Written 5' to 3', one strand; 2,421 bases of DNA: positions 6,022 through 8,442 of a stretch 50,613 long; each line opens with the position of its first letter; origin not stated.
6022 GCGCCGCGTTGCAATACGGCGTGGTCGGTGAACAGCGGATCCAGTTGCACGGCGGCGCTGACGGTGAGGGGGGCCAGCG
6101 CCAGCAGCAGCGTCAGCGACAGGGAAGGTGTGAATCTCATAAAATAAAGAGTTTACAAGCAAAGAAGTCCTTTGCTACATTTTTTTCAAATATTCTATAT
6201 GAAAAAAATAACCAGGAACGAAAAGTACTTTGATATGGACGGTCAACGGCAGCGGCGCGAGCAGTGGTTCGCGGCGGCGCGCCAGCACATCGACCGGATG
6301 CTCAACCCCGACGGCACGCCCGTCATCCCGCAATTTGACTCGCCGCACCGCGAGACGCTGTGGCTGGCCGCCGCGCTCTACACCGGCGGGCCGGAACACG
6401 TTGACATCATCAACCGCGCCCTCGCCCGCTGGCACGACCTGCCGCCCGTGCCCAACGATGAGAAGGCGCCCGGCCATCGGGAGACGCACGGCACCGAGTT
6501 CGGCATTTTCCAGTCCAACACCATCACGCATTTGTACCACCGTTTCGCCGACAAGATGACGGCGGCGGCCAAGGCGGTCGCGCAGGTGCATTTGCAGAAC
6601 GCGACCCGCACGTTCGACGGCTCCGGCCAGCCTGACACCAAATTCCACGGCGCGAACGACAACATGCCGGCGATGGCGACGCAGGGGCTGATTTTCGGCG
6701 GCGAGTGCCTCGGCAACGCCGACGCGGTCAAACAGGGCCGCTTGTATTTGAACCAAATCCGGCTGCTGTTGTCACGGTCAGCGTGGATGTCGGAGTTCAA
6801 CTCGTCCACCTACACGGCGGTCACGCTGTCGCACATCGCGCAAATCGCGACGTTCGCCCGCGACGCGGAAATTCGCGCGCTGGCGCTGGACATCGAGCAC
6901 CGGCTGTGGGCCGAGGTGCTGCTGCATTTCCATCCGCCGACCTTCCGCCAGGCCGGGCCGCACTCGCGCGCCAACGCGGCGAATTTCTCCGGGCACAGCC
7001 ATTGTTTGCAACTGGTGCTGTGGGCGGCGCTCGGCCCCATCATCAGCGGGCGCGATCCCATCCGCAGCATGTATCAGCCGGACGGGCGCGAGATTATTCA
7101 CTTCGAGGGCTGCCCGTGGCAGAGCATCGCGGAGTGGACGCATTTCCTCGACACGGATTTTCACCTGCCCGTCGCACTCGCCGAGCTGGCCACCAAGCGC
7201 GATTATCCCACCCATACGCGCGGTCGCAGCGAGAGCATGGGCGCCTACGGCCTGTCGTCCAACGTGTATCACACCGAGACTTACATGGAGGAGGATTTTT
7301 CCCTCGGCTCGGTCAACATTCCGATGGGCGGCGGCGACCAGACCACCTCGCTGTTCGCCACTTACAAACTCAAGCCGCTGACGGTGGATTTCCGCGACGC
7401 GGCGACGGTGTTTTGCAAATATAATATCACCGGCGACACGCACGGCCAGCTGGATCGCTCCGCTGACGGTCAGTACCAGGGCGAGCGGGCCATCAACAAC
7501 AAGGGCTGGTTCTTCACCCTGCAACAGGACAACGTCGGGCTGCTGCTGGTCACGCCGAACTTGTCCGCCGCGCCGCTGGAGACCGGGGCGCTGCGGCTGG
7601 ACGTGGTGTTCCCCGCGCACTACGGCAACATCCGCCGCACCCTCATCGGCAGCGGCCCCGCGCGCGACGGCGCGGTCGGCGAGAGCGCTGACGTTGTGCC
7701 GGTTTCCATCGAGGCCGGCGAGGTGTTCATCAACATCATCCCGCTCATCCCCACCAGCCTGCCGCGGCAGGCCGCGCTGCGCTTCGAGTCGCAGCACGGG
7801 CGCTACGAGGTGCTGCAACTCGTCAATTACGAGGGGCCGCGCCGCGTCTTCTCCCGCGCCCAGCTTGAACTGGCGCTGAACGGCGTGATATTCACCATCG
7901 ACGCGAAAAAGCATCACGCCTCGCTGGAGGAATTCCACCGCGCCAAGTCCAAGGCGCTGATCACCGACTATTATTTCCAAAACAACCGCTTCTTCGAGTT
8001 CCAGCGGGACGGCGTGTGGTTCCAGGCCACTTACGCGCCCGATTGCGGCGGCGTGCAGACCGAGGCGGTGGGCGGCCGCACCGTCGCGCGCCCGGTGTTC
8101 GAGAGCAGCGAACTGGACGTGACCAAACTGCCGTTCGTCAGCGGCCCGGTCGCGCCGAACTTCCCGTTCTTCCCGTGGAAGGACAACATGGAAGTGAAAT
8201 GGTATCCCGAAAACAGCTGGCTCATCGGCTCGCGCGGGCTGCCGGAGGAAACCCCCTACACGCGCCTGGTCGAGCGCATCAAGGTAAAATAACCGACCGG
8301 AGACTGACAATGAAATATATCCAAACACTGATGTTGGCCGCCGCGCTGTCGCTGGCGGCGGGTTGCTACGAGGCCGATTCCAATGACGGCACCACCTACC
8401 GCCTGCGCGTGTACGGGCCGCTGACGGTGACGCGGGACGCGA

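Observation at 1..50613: Hyper-abundant 11-mer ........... (core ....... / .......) saturating the native DNA: a DUS/USS-like or HIP1-like genomic word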

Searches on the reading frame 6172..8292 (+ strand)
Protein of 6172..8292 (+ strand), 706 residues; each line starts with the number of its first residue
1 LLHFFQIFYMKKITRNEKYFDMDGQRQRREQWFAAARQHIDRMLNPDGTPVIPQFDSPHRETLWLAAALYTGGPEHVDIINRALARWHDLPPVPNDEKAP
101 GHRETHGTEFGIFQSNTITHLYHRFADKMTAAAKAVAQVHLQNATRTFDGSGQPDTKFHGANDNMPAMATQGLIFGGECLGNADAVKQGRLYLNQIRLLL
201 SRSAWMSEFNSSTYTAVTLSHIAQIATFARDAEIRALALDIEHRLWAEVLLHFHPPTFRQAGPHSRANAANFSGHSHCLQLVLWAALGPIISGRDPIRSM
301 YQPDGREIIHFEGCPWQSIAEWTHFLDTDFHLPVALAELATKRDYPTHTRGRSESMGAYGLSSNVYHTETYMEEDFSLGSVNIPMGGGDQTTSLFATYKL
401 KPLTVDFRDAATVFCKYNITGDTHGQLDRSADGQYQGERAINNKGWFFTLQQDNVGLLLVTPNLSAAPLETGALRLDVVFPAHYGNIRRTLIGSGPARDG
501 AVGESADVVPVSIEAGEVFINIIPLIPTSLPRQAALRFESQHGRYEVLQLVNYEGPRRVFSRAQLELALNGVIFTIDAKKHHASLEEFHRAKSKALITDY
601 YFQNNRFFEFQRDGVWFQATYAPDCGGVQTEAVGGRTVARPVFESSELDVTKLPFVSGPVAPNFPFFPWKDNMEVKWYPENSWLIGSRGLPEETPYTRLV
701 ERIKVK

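Call 6: search_protein_families(library=pfam, proteins=[window:6172-8292:+])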
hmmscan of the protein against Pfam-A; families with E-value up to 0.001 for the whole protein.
window:6172-8292:+ (706 aa): 0 families

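Call 79: search_protein_families(library=ncbifam, max_evalue=0.001, proteins=[window:6172-8292:+])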
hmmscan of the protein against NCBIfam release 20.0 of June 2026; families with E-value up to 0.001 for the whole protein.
window:6172-8292:+ (706 aa): 0 families
